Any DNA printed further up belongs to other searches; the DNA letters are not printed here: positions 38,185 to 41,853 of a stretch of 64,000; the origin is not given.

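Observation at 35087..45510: Self-contained exopolysaccharide synthesis/export locus wired to an unusual signalling trio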

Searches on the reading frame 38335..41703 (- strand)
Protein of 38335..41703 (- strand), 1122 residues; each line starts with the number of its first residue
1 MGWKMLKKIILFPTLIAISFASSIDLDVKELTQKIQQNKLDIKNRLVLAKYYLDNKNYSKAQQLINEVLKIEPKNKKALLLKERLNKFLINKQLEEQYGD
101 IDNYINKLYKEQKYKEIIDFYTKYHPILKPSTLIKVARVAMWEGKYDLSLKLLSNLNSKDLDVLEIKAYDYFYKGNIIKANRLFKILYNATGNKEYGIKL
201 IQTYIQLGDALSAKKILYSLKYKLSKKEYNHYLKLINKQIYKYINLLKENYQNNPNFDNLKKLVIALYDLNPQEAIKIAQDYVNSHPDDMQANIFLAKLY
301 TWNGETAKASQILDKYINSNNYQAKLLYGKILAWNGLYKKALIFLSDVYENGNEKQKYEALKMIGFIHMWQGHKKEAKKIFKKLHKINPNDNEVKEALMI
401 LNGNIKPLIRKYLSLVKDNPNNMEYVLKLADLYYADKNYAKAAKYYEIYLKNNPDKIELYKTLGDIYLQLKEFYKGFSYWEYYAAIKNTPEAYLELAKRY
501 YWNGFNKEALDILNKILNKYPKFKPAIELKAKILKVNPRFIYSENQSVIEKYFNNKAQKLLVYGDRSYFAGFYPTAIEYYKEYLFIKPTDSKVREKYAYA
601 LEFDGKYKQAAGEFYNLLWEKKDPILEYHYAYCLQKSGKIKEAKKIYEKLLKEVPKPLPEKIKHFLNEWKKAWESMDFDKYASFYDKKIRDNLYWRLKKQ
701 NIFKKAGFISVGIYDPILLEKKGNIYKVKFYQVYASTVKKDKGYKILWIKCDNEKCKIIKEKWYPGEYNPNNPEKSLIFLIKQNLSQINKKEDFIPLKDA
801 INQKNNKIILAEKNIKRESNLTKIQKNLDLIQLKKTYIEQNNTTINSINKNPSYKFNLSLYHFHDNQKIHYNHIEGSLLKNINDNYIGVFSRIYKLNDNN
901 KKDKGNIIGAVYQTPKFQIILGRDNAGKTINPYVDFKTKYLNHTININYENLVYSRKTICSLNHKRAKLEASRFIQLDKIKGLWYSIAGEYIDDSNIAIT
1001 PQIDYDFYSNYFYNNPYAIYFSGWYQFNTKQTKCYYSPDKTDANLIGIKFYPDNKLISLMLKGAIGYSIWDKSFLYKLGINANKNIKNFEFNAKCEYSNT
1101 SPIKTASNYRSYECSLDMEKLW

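Call 6: search_protein_families(library=pfam, proteins=[window:38335-41703:-], max_evalue=0.01)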
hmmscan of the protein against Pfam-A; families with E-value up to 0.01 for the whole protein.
window:38335-41703:- (1122 aa): 19 families
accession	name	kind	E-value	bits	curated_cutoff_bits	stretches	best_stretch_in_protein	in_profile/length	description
PF14559.12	TPR_19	-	1.6e-31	108.9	25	3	271-318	6-53/68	Tetratricopeptide repeat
PF13428.12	TPR_14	-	7.9e-31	103.8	23.5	1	426-465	4-43/44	Tetratricopeptide repeat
PF13432.12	TPR_16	-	9.7e-15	55.1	32.7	1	411-455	19-63/65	Tetratricopeptide repeat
PF07719.23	TPR_2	-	3.7e-14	52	27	1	359-391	2-34/34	Tetratricopeptide repeat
PF13174.12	TPR_6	-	2.9e-13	49.9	26.3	1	628-656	4-32/33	Tetratricopeptide repeat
PF25062.1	ARM_TT21_N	-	2.3e-12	47.6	40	1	423-534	100-212/222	Tetratricopeptide repeat protein 21 N-terminal ARM repeat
PF14561.12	TPR_20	-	5.6e-12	46.3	25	0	27-75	7-55/90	Tetratricopeptide repeat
PF12895.13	ANAPC3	-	1.7e-11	44.6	27.2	1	273-346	6-80/82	Anaphase-promoting complex, cyclosome, subunit 3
PF23914.1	TPR_CcmH_CycH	-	1.8e-11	44.6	42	1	284-393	44-156/158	Cytochrome c-type biogenesis protein H TPR domain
PF24125.1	Cds6_C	-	7.3e-11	42.8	27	1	662-762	2-111/111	Cds6 C-terminal NTF2-like domain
PF13424.12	TPR_12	-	6.2e-09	36.4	30.1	0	428-472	8-60/77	Tetratricopeptide repeat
PF00515.34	TPR_1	-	1.3e-05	25.2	27.8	0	359-391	2-34/34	Tetratricopeptide repeat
PF20225.4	DUF6584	-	4.6e-05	24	27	0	413-446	27-60/171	Family of unknown function (DUF6584)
PF24575.1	TPR_Slam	-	5.2e-05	24.1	35.2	0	571-614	61-104/104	Surface lipoprotein assembly modifier, N-terminal TPR repeats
PF14853.12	Fis1_TPR_C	-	9.6e-05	22.9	25.3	1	55-87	14-46/53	Fis1 C-terminal tetratricopeptide repeat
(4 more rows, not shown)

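Call 7: search_protein_families(library=ncbifam, proteins=[window:38335-41703:-], max_evalue=0.01)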
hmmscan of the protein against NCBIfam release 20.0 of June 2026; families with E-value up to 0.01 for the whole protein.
window:38335-41703:- (1122 aa): 14 families
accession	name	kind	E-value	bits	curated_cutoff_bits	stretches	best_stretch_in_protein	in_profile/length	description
TIGR02917.1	PEP_TPR_lipo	equivalog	3e-30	104.8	312.2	3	354-656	495-802/899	XrtA/PEP-CTERM system TPR-repeat protein PrsT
TIGR00540.1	TPR_hemY_coli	hypoth_equivalog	6.1e-15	54.9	142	3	371-455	274-358/385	heme biosynthesis-associated TPR protein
NF040959.1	MamA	equivalog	4.6e-14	52.4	200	2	415-537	63-176/204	magnetosome protein MamA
TIGR02521.1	type_IV_pilW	equivalog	5.8e-14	52.2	154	2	272-396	47-173/234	type IV pilus biogenesis/stability protein PilW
NF052415.1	T3SS_chap_SctY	equivalog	1e-12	48.5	70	1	355-400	3-48/106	type III secretion apparatus assembly chaperone SctY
TIGR02552.1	LcrH_SycD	equivalog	3.1e-10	39.9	104.8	1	415-499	44-128/136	SycD/LcrH family type III secretion system chaperone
TIGR02795.1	tol_pal_ybgF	equivalog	9.1e-08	32.7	90.1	1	430-528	9-114/119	tol-pal system protein YbgF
NF011721.1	PRK15174.1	equivalog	2.4e-07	29.3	1200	1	560-664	287-392/656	Vi polysaccharide transport protein VexE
TIGR03504.1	FimV_Cterm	subfamily_domain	5.4e-07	29.6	30.65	0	340-364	17-41/44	FimV/HubP family polar landmark protein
NF033758.1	gliding_GltE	equivalog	3.3e-06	26.4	225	1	359-472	87-203/411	adventurous gliding motility TPR repeat lipoprotein GltE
NF033920.0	C39_PA2778_fam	equivalog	3.1e-05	23.5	150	0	406-469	173-236/255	PA2778 family cysteine peptidase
NF008520.0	PRK11447.1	equivalog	0.00013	19.9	858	0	32-80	593-641/1157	cellulose synthase complex outer membrane protein BcsC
NF008757.0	PRK11788.1-5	equivalog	0.00032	20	363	0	270-525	49-317/388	lipopolysaccharide assembly protein LapB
NF052400.1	M48_BAM_BepA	equivalog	0.0013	17.6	570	0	347-471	296-423/483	beta-barrel assembly-enhancing protease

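Call 20: search_solved_structures(query=window:38335-41703:-, max_evalue=0.01, show_alignments=0)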
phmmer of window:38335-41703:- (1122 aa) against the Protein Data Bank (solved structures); distinct sequences matched with E-value up to 0.01: 27.
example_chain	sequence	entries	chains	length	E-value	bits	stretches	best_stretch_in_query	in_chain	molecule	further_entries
7o21_A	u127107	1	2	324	3.5e-09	38.6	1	661-766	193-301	Uncharacterized conserved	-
9qhb_A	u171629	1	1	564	6e-08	34.5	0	408-522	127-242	Engineered tetratricopeptide repeat protein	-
7obi_A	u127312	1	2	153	5.3e-07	31.4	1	359-485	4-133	CTPR-rv4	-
1w3b_A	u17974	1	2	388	5e-05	24.8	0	406-497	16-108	UDP-N-ACETYLGLUCOSAMINE--PEPTIDE N-ACETYLGLUCOSAMINYLTRANSFERASE 110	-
6vfj_B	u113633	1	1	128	5.8e-05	24.6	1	403-482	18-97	I53_dn5B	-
6eou_A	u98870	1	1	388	6.3e-05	24.5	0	406-498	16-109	UDP-N-acetylglucosamine--peptide N-acetylglucosaminyltransferase 110 kDa subunit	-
8bd7_A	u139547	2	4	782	0.00012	23.6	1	274-487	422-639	IFT88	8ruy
8bda_E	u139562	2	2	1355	0.00014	23.4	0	398-481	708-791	Intraflagellar transport protein 139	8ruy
6vfi_B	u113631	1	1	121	0.00014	23.4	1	403-482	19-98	O43_dn18B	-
6vfh_A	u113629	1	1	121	0.00015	23.2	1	403-491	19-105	T33_dn10A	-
9qhc_A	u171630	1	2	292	0.00016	23.2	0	428-522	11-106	Engineered tetratricopeptide repeat protein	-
8ur5_A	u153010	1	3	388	0.00025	22.5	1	403-482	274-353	Trimer head HA,Hemagglutinin HA1 chain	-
6v8e_A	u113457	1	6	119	0.00027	22.4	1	403-485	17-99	Designed protein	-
8ump_A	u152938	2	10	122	0.0003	22.3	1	401-479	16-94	T33-ml35-redesigned-TPR-domain-fold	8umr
6vl6_B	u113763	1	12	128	0.00035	22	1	403-502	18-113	T33_dn2B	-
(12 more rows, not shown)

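Call 26: find_homologous_proteins(query=window:38338-41703:-, max_evalue=1e-20)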
Query window:38338-41703:- (1122 aa): 42 proteins with E <= 1e-20 among 8000 candidates.
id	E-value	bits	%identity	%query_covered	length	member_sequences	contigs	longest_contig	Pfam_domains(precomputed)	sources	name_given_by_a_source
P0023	0.0e+0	2483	100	100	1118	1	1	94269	PF23914.2,PF24125.2,PF25062.2,PF13428.13,PF14559.13,PF24575.2,PF00515.35,PF12895.14,PF13424.13,PF13432.13,PF14561.13,PF07719.24,PF13174.13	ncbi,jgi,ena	-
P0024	0.0e+0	1712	69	100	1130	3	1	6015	PF23914.2,PF24125.2,PF25062.2,PF13428.13,PF14559.13,PF24575.2,PF12895.14,PF13424.13,PF13432.13,PF14561.13,PF07719.24,PF13174.13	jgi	-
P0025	0.0e+0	1657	67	100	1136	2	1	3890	PF14863.13,PF13431.13,PF23914.2,PF24125.2,PF25062.2,PF13428.13,PF23241.2,PF14559.13,PF13371.13,PF12895.14,PF13424.13,PF13432.13,PF13429.13,PF14561.13,PF07719.24,PF13174.13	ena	-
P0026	0.0e+0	1643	67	100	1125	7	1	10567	PF14863.13,PF23914.2,PF24125.2,PF25062.2,PF20225.5,PF13428.13,PF14559.13,PF13371.13,PF00515.35,PF12895.14,PF13424.13,PF13432.13,PF14561.13,PF07719.24,PF13174.13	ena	-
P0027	0.0e+0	1639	67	100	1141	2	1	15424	PF14559.13,PF23914.2,PF24125.2,PF25062.2,PF12895.14,PF13424.13,PF13432.13,PF13428.13,PF14561.13,PF07719.24,PF13174.13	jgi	-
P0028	0.0e+0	1627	64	100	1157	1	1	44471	PF14863.13,PF14853.13,PF13431.13,PF23914.2,PF25060.1,PF24125.2,PF25062.2,PF13428.13,PF14559.13,PF12895.14,PF13424.13,PF13432.13,PF14561.13,PF07719.24,PF13174.13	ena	-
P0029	0.0e+0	1612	64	100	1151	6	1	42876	PF14863.13,PF23914.2,PF24125.2,PF25062.2,PF13428.13,PF14559.13,PF12895.14,PF13424.13,PF13432.13,PF14561.13,PF07719.24,PF13174.13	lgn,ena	-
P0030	0.0e+0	1337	56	100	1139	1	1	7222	PF13431.13,PF23914.2,PF24125.2,PF13428.13,PF14559.13,PF24575.2,PF13424.13,PF13432.13,PF14561.13,PF07719.24,PF13174.13,PF20308.5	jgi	-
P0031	0.0e+0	1250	54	100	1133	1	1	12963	PF14863.13,PF13431.13,PF23914.2,PF24125.2,PF13428.13,PF14559.13,PF24575.2,PF12895.14,PF13424.13,PF13432.13,PF14561.13,PF07719.24,PF13174.13,PF20308.5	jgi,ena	-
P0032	0.0e+0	1113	51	98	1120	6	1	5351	PF14559.13,PF23914.2,PF24125.2,PF12895.14,PF13424.13,PF13432.13,PF13428.13,PF14561.13,PF07719.24,PF13174.13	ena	-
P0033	0.0e+0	1107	50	100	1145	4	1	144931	PF14853.13,PF23914.2,PF24125.2,PF25062.2,PF13428.13,PF14559.13,PF13371.13,PF12895.14,PF13424.13,PF13432.13,PF14561.13,PF07719.24,PF13174.13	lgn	-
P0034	0.0e+0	1097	49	100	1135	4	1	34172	PF13431.13,PF23914.2,PF24125.2,PF25062.2,PF13428.13,PF14559.13,PF13371.13,PF12895.14,PF13424.13,PF13432.13,PF14561.13,PF07719.24,PF13174.13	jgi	-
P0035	0.0e+0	1091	50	99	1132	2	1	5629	PF14559.13,PF14853.13,PF23914.2,PF24125.2,PF25062.2,PF13424.13,PF13432.13,PF13428.13,PF14561.13,PF07719.24,PF13174.13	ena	-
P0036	0.0e+0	1088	49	100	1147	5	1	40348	PF14559.13,PF23914.2,PF24125.2,PF12895.14,PF13424.13,PF13432.13,PF13428.13,PF13429.13,PF14561.13,PF07719.24,PF13174.13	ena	-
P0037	0.0e+0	1088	51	100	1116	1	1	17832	PF13431.13,PF23914.2,PF24125.2,PF25062.2,PF13428.13,PF14559.13,PF12895.14,PF13424.13,PF13432.13,PF14561.13,PF07719.24,PF13174.13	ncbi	ncbi:tetratricopeptide repeat protein [Caminibacter pacificus]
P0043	0.0e+0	1045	50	99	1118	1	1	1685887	PF14559.13,PF23914.2,PF12895.14,PF13424.13,PF13432.13,PF13428.13,PF13429.13,PF14561.13,PF07719.24,PF13174.13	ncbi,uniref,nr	ncbi:tetratricopeptide repeat protein [Caminibacter mediatlanticus TB-2]|uniref:Tetratricopeptide re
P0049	7.7e-287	973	49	100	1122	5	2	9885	PF14559.13,PF23914.2,PF12895.14,PF13424.13,PF13432.13,PF13428.13,PF14561.13,PF07719.24,PF13174.13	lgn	-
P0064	3.0e-127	445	32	98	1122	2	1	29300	PF14559.13,PF24125.2,PF12895.14,PF13428.13,PF13181.13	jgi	jgi:tetratricopeptide (TPR) repeat protein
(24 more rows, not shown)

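Call 37: find_encoding_contigs(protein=P0043, flank=10000, max_places=2)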
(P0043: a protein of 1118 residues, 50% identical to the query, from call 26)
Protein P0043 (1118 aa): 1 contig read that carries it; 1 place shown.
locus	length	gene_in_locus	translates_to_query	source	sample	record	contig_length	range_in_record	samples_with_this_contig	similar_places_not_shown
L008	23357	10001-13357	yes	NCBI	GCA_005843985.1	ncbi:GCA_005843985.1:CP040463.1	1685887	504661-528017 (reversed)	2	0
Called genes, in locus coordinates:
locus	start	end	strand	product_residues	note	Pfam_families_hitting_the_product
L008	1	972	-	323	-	PF00146:NADHdh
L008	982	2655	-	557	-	PF00329:Complex1_30kDa, PF00346:Complex1_49kDa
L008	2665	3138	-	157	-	PF01058:Oxidored_q6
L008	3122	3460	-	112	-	PF00507:Oxidored_q4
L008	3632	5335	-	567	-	PF22977:WHD (faint), PF00004:AAA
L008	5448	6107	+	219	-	PF20260:PUA_4, PF04452:Methyltrans_RNA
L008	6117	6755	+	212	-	PF00072:Response_reg, PF00486:Trans_reg_C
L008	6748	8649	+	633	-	PF02518:HATPase_c, PF07719:TPR_2 (faint), PF14559:TPR_19 (faint), PF12895:ANAPC3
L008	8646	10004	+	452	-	-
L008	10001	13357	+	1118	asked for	PF12895:ANAPC3 (faint), PF13174:TPR_6 (faint), PF13424:TPR_12 (faint), PF14559:TPR_19 (faint), PF14561:TPR_20 (faint), PF23914:TPR_CcmH_CycH (faint), PF07719:TPR_2 (faint), PF13428:TPR_14 (faint), +2 more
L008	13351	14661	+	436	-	PF13506:Glyco_transf_21, PF01644:Chitin_synth_1 (faint), PF13641:Glyco_tranf_2_3, PF00535:Glycos_transf_2, PF10111:Glyco_tranf_2_2, PF03142:Chitin_synth_2 (weak), PF13632:Glyco_trans_2_3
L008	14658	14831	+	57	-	-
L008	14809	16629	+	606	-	PF01522:Polysacc_deac_1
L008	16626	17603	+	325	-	-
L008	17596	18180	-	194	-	PF01725:Ham1p_like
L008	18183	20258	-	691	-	PF11845:Tll0287-like, PF00990:GGDEF, PF00563:EAL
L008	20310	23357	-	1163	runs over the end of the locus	PF00873:ACR_tran, PF03176:MMPL (faint)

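Call 38: find_encoding_contigs(protein=P0064, flank=10000, max_places=2)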
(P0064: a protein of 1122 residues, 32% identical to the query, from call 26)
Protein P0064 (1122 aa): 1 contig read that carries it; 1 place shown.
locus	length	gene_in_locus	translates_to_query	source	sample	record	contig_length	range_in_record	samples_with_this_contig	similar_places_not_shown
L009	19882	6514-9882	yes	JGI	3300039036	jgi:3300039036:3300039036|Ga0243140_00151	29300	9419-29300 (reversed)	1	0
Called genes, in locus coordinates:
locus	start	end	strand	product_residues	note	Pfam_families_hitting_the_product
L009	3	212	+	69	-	?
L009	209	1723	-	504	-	PF13177:DNA_pol3_delta2, PF13401:AAA_22 (faint), PF00004:AAA, PF22608:DNAX_ATPase_lid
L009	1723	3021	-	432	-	PF07498:Rho_N, PF07497:Rho_RNA_bind, PF00006:ATP-synt_ab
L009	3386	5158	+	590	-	PF02518:HATPase_c, PF07719:TPR_2 (faint)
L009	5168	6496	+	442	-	-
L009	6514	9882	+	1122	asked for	PF12895:ANAPC3 (faint), PF13181:TPR_8 (faint), PF13428:TPR_14 (faint), PF14559:TPR_19 (faint), PF24125:Cds6_C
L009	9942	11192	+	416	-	PF03142:Chitin_synth_2 (faint), PF13506:Glyco_transf_21, PF00535:Glycos_transf_2, PF10111:Glyco_tranf_2_2 (weak), PF13641:Glyco_tranf_2_3, PF13632:Glyco_trans_2_3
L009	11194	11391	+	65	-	-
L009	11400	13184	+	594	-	PF03065:Glyco_hydro_57 (faint), PF09822:ABC_transp_aux (weak), PF01522:Polysacc_deac_1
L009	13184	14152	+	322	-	-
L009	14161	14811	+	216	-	PF00072:Response_reg, PF00486:Trans_reg_C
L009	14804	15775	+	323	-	PF01479:S4, PF00849:PseudoU_synth_2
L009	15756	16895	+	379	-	PF00041:fn3 (faint), PF21910:GH85_C (faint)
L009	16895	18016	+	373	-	PF02390:Methyltransf_4, PF08241:Methyltransf_11 (faint), PF13649:Methyltransf_25 (weak), PF13847:Methyltransf_31 (weak)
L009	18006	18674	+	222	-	PF00005:ABC_tran, PF03266:NTPase_1 (faint)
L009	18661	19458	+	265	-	PF02687:FtsX (weak)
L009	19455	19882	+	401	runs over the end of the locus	PF01551:Peptidase_M23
